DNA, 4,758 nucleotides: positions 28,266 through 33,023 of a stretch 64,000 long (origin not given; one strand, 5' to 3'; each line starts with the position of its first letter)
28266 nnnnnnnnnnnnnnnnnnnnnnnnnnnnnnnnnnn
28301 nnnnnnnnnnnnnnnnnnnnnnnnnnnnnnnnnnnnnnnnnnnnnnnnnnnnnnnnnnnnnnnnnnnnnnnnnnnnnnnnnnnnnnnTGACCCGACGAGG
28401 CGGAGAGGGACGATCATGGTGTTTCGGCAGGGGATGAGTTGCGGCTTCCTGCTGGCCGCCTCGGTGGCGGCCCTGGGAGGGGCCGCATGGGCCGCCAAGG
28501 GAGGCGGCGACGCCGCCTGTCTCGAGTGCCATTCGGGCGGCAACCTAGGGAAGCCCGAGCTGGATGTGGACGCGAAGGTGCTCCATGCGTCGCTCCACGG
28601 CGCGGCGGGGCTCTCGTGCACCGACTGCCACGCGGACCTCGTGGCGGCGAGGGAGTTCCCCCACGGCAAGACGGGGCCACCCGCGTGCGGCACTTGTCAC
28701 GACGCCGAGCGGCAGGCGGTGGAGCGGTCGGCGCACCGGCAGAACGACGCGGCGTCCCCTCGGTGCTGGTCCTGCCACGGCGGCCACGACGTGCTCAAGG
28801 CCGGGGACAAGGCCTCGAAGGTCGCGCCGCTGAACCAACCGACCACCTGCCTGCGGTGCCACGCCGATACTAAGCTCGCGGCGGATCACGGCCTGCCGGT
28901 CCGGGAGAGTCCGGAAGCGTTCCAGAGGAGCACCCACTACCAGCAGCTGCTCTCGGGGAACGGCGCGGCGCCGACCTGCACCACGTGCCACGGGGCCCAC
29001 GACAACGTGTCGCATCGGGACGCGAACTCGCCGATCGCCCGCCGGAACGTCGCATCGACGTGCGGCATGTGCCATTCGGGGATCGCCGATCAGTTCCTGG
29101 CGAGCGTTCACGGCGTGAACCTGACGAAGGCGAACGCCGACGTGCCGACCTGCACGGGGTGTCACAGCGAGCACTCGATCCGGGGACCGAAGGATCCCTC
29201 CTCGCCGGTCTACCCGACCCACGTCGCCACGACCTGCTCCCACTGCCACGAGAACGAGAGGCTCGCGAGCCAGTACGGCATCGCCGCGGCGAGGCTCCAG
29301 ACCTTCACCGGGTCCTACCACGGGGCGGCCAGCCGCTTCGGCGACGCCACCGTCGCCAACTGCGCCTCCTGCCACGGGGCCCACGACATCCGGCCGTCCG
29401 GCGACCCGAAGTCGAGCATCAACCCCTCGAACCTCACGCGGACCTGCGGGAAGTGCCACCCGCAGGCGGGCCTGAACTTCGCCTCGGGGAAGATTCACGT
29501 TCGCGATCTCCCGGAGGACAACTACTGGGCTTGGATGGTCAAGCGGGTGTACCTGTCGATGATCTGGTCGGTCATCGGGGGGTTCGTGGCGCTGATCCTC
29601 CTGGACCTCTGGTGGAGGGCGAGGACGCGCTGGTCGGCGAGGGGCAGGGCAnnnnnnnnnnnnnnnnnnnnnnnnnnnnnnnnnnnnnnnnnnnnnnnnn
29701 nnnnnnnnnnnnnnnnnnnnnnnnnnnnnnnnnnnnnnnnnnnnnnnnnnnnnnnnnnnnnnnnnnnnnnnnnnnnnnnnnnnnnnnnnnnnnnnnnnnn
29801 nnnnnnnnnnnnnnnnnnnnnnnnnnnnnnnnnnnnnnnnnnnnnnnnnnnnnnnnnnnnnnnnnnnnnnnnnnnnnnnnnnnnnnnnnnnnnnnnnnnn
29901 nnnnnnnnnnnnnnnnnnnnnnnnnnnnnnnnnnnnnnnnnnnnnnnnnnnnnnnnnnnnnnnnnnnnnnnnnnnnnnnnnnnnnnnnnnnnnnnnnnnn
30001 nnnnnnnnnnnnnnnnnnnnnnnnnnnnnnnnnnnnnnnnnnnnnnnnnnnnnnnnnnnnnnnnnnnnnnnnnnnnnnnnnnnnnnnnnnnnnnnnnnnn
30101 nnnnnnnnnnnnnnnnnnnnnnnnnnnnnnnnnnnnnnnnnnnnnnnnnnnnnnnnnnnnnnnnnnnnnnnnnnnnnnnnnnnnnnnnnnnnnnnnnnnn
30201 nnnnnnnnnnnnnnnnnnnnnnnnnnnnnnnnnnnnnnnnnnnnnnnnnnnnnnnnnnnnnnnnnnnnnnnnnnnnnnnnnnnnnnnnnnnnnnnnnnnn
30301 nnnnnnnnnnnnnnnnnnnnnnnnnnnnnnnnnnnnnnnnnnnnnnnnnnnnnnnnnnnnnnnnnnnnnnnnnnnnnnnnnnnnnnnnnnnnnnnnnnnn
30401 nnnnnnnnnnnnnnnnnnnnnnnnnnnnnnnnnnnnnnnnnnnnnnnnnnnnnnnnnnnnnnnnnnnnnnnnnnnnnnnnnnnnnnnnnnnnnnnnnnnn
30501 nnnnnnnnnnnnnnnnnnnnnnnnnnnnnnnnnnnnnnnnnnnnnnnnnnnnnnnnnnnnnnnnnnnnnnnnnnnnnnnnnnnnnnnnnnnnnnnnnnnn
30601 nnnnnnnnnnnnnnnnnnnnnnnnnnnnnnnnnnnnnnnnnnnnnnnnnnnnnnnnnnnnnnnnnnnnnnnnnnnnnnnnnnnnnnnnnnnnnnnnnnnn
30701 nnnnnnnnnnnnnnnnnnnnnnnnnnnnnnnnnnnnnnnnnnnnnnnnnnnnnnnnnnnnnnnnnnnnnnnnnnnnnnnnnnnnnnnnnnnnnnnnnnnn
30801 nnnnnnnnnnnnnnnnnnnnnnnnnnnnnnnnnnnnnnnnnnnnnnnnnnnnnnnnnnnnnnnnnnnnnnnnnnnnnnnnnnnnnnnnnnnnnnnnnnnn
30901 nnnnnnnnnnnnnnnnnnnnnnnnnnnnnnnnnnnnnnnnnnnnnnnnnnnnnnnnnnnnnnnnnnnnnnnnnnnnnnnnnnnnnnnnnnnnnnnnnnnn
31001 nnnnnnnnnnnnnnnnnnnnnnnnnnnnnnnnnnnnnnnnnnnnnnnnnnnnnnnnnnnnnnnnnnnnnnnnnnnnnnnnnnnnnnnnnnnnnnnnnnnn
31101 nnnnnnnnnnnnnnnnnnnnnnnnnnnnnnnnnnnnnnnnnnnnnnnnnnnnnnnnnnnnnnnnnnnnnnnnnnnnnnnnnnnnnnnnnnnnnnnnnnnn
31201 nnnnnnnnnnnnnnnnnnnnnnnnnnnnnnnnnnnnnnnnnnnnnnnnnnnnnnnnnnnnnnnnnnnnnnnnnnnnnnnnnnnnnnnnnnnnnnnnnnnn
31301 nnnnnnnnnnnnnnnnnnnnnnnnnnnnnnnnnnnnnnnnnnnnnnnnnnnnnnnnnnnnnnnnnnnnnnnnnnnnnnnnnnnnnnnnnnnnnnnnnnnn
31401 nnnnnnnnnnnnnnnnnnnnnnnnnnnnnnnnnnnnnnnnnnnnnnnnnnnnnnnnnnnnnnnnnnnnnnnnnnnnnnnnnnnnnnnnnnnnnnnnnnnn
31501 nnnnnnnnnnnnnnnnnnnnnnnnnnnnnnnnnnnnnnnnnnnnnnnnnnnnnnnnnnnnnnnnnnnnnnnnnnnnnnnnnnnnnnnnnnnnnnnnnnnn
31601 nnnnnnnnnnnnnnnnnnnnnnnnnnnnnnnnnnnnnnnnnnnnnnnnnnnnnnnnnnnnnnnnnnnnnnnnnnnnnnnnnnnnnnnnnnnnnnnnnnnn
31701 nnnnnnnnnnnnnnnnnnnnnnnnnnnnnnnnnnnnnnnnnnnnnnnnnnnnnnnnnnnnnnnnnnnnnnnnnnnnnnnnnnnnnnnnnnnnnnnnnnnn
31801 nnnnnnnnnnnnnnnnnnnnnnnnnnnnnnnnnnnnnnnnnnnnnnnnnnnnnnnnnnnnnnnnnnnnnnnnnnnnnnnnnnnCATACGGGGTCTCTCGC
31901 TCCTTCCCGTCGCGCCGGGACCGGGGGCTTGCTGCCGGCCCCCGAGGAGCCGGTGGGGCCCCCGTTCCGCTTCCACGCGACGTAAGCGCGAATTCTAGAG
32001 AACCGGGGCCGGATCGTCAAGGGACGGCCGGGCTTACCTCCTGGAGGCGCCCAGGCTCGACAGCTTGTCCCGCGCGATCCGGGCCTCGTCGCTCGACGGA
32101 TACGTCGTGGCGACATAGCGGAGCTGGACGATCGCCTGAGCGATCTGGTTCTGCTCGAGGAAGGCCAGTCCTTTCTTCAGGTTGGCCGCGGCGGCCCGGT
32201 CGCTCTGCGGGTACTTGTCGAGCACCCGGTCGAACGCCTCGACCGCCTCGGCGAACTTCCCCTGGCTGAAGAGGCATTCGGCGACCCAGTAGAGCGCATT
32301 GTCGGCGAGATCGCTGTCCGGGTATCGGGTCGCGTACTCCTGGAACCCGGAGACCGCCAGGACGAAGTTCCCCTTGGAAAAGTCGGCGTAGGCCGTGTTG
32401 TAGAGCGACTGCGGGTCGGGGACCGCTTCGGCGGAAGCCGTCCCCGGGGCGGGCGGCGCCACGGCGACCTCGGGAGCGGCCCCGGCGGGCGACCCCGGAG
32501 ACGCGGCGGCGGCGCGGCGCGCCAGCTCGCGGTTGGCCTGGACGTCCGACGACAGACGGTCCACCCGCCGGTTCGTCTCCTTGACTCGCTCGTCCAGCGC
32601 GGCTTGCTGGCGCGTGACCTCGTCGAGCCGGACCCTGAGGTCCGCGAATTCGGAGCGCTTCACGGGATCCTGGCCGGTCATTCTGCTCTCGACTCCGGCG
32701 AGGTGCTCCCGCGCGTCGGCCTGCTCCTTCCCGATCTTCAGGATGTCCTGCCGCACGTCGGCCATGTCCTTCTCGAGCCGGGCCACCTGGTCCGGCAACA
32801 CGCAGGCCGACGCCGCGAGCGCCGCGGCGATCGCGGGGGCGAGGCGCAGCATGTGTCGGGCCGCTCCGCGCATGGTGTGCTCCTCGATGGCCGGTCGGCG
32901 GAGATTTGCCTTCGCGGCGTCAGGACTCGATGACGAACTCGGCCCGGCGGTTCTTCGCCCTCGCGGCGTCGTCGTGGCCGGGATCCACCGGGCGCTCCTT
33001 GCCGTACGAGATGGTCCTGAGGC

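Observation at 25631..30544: Fused and split versions of the same cytochrome c / cytochrome b module sit side by side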

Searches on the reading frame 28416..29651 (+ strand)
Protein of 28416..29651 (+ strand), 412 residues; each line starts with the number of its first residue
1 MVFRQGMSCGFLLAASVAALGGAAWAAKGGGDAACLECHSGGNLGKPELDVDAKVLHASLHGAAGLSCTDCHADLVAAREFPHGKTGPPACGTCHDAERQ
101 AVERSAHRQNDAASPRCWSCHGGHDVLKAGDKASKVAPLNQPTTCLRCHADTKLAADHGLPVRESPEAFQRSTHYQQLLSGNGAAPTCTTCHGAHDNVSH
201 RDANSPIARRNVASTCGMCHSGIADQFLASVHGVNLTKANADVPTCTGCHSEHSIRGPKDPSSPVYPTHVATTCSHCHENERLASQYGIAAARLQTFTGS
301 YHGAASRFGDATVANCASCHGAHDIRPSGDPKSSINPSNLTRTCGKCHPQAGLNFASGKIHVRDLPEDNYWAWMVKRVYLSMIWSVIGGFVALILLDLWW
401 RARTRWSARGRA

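Call 7: search_protein_families(library=pfam, proteins=[window:28416-29651:+], max_evalue=0.1)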
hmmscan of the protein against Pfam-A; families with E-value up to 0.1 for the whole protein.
window:28416-29651:+ (412 aa): 4 families
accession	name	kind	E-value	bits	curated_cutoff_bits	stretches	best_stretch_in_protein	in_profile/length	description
PF14522.11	Cytochrome_C7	-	1.1e-14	54.5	24.8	5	60-121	7-66/67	Cytochrome c7 and related cytochrome c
PF14537.11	Cytochrom_c3_2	-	1.2e-12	48.5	25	2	61-149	2-78/79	Cytochrome c3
PF09699.15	Paired_CXXCH_1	-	1.2e-11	44.5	20.6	3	67-99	8-40/41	Doubled CXXCH motif (Paired_CXXCH_1)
PF00684.25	DnaJ_CXXCXGXG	-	0.00056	20.6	32.7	0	182-220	7-48/65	DnaJ central domain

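Call 8: search_protein_families(library=ncbifam, proteins=[window:28416-29651:+], max_evalue=0.1)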
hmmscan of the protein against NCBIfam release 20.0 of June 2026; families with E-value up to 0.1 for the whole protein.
window:28416-29651:+ (412 aa): 6 families
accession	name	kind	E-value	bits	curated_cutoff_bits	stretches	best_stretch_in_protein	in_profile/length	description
TIGR03508.1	decahem_SO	subfamily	9.9e-17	61.3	192.2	2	33-223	71-251/258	DmsE family decaheme c-type cytochrome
NF041028.1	decahem_GSU2203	exception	2.9e-09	36.6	325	2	33-152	102-210/317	GSU2203 family decaheme c-type cytochrome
TIGR04257.1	nanowire_3heme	domain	1.9e-08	34.3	40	3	168-222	14-60/75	c(7)-type cytochrome triheme domain-containing protein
TIGR03507.1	decahem_SO1788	subfamily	2.3e-06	26.4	209.3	3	81-165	239-318/672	OmcA/MtrC family decaheme c-type cytochrome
NF008659.0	PRK11659.1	equivalog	8.6e-05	22.3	184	1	315-358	48-92/188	cytochrome c nitrite reductase pentaheme subunit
TIGR03146.1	cyt_nit_nrfB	equivalog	0.0027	18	166.6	0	313-350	109-143/145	cytochrome c nitrite reductase pentaheme subunit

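Call 28: search_solved_structures(query=window:28416-29651:+, max_evalue=0.01)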
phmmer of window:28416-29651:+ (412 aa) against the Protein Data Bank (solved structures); distinct sequences matched with E-value up to 0.01: 2.
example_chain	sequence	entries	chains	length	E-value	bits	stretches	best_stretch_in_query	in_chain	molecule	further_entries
28pb_A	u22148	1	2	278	0.0019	20.6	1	34-159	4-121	Cytochrome c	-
2bq4_A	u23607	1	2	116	0.0027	20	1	31-96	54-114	BASIC CYTOCHROME C3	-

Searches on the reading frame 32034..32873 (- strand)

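Call 16: search_protein_families(library=pfam, proteins=[window:32034-32873:-], max_evalue=0.001)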
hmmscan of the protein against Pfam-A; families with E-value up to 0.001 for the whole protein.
window:32034-32873:- (279 aa): 12 families
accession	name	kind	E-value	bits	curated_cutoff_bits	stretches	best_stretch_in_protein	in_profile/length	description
PF13174.12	TPR_6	-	8.5e-18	64.2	26.3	1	193-224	2-33/33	Tetratricopeptide repeat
PF13432.12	TPR_16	-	6.4e-10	39.7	32.7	1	160-224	3-64/65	Tetratricopeptide repeat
PF07719.23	TPR_2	-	8.2e-10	38.5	27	1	193-223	3-33/34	Tetratricopeptide repeat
PF13525.12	YfiO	-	1.5e-09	38.4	25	1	154-272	5-134/203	Outer membrane lipoprotein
PF14559.12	TPR_19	-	1.7e-08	35.1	25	1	167-229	4-63/68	Tetratricopeptide repeat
PF00515.34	TPR_1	-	1.9e-07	31.1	27.8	1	193-223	3-33/34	Tetratricopeptide repeat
PF12895.13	ANAPC3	-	1e-06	29.3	27.2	1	191-250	23-78/82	Anaphase-promoting complex, cyclosome, subunit 3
PF13428.12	TPR_14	-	2.6e-06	28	23.5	1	192-228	2-38/44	Tetratricopeptide repeat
PF13424.12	TPR_12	-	1e-05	26.1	30.1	1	192-249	4-66/77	Tetratricopeptide repeat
PF13512.12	TPR_18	-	0.00011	22.8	21.9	1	152-243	6-99/145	Tetratricopeptide repeat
PF09976.15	TPR_21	-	0.00031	21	25.5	1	171-274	19-122/193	Tetratricopeptide repeat-like domain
PF04899.17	MbeD_MobD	-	0.00079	19.9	21.6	0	74-112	28-66/70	MbeD/MobD like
